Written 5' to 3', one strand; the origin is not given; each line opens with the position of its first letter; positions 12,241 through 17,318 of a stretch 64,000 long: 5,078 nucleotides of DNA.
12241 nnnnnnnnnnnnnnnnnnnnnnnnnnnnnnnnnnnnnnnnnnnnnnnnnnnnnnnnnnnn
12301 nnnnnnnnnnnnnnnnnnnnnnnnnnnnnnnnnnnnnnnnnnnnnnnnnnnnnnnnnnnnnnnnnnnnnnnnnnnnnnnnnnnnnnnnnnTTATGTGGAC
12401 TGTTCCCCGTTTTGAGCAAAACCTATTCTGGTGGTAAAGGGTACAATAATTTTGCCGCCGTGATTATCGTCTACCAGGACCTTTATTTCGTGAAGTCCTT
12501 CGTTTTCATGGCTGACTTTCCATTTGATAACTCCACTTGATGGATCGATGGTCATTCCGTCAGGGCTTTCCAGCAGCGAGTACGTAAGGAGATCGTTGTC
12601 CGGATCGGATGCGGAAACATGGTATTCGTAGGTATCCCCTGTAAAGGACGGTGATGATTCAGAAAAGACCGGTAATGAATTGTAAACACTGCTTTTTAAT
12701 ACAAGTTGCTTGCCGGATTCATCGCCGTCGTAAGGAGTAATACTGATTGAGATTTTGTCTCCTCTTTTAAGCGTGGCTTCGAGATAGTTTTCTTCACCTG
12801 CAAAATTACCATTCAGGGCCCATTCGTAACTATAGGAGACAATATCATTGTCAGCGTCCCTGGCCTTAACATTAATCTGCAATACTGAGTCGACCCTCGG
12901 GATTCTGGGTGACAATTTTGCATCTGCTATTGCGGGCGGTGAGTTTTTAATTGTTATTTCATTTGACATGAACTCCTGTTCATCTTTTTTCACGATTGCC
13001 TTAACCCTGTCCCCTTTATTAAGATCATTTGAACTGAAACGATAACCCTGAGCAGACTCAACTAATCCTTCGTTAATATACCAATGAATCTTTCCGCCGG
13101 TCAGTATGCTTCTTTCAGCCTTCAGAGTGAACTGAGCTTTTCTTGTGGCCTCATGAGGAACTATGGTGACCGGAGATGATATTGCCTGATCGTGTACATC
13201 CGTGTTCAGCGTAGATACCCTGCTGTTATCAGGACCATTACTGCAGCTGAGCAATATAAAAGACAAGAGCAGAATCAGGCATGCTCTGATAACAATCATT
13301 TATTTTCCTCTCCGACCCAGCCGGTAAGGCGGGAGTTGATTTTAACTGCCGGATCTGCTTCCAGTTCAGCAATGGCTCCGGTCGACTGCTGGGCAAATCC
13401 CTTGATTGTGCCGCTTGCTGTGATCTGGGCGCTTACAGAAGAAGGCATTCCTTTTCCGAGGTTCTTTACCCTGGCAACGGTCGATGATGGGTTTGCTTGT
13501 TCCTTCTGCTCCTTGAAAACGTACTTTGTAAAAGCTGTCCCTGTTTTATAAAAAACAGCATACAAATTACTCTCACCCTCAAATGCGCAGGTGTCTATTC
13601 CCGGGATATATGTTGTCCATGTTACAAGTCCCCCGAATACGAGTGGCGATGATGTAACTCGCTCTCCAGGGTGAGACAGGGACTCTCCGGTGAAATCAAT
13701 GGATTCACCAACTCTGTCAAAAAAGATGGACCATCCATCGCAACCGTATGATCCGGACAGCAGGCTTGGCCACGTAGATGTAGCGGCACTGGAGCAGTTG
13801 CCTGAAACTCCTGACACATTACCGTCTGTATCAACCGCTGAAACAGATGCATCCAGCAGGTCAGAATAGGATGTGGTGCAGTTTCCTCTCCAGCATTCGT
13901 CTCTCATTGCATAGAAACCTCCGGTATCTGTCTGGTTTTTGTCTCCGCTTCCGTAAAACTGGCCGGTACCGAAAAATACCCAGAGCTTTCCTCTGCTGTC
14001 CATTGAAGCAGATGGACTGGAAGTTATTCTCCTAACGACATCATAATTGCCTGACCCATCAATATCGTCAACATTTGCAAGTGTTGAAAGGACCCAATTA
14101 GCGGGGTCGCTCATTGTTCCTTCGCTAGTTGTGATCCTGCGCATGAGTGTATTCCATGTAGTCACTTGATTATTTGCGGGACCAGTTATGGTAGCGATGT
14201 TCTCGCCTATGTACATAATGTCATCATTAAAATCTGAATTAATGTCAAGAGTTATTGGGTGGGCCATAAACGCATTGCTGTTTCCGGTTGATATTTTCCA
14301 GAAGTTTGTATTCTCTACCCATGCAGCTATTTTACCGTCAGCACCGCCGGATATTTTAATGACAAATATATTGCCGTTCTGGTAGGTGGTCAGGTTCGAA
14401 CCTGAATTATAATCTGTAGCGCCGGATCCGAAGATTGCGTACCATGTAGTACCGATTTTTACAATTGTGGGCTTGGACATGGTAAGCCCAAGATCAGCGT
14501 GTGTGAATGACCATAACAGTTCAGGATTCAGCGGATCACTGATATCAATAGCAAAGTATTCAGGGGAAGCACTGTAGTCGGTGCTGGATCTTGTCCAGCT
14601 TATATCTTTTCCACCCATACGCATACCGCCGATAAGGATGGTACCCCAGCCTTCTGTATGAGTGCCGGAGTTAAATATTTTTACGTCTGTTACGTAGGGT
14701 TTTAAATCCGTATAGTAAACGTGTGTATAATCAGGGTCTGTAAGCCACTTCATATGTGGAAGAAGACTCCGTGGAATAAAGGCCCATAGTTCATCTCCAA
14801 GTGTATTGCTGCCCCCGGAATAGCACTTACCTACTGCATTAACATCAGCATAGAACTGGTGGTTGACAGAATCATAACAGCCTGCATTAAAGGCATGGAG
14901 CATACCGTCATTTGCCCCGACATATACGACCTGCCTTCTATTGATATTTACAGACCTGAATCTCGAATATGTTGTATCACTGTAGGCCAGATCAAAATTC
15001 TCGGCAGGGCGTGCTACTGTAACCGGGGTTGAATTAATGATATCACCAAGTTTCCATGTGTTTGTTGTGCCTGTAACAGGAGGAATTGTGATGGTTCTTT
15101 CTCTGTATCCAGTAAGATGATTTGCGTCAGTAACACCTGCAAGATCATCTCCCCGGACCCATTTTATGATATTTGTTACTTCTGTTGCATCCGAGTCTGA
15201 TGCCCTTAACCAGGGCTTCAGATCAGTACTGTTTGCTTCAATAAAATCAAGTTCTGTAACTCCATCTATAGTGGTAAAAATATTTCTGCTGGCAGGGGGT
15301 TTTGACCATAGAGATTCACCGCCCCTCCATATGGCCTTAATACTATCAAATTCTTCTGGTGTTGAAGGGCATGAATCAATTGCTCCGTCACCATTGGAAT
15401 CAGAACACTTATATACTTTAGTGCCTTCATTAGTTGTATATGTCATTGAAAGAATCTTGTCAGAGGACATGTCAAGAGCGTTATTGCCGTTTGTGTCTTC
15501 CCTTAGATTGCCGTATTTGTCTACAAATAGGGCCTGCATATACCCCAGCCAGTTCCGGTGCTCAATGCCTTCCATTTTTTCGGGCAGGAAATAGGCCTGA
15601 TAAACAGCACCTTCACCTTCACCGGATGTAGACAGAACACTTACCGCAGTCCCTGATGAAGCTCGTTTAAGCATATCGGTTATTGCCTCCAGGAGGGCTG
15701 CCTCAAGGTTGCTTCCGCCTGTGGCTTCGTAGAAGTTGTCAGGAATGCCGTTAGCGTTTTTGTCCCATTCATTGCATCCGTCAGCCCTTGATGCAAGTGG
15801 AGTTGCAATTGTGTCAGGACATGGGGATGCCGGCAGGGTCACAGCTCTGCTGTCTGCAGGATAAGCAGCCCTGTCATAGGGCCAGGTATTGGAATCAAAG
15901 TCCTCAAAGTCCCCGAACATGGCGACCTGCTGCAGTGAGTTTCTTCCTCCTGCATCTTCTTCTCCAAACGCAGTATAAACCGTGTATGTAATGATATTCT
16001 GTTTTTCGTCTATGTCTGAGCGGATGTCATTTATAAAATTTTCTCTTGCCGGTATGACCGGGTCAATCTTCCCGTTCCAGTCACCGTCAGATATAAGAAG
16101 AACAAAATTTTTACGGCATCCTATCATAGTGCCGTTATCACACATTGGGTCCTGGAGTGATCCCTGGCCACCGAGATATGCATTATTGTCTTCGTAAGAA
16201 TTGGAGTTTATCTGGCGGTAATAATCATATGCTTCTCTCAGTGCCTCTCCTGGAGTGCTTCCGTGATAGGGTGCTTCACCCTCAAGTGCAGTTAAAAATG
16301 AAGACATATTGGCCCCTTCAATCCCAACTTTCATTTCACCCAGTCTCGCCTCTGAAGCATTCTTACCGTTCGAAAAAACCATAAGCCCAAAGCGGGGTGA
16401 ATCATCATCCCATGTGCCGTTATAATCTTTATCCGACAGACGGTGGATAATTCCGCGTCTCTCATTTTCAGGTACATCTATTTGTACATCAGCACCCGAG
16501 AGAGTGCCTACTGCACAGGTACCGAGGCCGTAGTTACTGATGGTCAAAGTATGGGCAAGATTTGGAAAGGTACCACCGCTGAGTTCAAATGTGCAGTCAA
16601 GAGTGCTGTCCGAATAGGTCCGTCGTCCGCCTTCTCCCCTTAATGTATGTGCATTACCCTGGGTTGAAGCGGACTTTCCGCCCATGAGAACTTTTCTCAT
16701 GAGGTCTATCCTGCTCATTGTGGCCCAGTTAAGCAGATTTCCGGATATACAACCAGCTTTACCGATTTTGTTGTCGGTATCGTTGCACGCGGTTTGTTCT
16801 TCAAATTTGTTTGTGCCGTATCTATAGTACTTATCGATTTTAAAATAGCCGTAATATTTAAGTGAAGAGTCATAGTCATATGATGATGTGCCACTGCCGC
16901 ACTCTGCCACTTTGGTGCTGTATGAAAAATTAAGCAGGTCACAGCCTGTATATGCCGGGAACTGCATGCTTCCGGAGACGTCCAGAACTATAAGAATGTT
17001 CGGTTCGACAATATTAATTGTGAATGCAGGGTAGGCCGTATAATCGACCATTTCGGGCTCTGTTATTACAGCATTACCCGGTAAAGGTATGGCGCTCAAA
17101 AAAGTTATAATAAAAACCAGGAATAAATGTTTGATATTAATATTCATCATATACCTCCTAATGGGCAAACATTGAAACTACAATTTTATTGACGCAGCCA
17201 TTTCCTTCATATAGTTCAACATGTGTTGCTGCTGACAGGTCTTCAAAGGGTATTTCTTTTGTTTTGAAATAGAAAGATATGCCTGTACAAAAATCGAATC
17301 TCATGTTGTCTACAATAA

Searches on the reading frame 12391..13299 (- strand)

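Call 26: search_protein_families(library=pfam, proteins=[window:12391-13299:-])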
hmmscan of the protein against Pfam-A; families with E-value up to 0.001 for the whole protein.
window:12391-13299:- (302 aa): 3 families
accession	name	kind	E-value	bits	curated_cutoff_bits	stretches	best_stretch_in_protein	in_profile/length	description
PF05345.18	He_PIG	-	1.1e-07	32.6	24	1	220-291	15-94/96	Putative Ig domain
PF17963.7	Big_9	-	1.1e-06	29.8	23.6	0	207-282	1-80/89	Bacterial Ig domain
PF14054.11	DUF4249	-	0.00035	20.7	28.5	0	59-228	42-208/269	Domain of unknown function (DUF4249)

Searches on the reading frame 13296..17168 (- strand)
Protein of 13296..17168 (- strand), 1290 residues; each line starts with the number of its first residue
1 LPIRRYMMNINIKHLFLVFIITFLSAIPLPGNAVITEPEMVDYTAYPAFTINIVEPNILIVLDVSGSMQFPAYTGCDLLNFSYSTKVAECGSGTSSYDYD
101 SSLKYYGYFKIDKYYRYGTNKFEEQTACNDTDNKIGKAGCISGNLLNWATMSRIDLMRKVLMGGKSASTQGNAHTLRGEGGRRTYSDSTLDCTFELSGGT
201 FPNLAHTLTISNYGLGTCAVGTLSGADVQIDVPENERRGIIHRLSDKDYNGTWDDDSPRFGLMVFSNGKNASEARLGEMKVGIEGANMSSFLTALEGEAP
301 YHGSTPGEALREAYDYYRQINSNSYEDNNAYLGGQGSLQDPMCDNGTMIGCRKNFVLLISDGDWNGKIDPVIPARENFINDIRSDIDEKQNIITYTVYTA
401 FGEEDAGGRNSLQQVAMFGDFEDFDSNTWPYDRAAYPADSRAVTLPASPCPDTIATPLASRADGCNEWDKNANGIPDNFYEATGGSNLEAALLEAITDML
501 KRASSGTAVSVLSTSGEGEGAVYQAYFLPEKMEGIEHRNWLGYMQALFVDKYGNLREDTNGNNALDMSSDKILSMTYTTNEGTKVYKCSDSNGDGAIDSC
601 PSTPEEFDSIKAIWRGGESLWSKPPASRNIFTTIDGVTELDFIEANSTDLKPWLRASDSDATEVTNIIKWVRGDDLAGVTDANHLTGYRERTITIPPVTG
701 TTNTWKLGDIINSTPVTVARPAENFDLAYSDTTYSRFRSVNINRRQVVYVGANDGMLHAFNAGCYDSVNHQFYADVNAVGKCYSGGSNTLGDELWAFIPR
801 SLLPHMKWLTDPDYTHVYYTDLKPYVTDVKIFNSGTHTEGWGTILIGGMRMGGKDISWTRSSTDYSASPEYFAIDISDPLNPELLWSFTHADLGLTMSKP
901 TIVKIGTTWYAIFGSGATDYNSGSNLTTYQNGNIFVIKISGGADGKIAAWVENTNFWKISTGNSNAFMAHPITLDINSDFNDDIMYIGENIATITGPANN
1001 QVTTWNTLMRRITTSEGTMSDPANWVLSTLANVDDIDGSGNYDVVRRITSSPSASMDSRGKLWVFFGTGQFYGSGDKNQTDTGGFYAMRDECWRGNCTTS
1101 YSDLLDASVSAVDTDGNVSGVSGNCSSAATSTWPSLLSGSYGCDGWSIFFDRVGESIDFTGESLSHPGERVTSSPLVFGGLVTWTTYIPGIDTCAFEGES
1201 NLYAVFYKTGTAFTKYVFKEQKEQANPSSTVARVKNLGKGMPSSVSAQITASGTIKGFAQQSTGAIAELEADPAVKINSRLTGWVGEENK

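Call 26: search_protein_families(library=pfam, proteins=[window:13296-17168:-])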
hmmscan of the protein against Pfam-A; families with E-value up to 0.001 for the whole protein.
window:13296-17168:- (1290 aa): 1 family
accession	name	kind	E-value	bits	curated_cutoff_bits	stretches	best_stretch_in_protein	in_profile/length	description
PF05567.17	T4P_PilY1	-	2.1e-19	70.2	28.1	1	707-1100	1-384/411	PilY1 beta-propeller domain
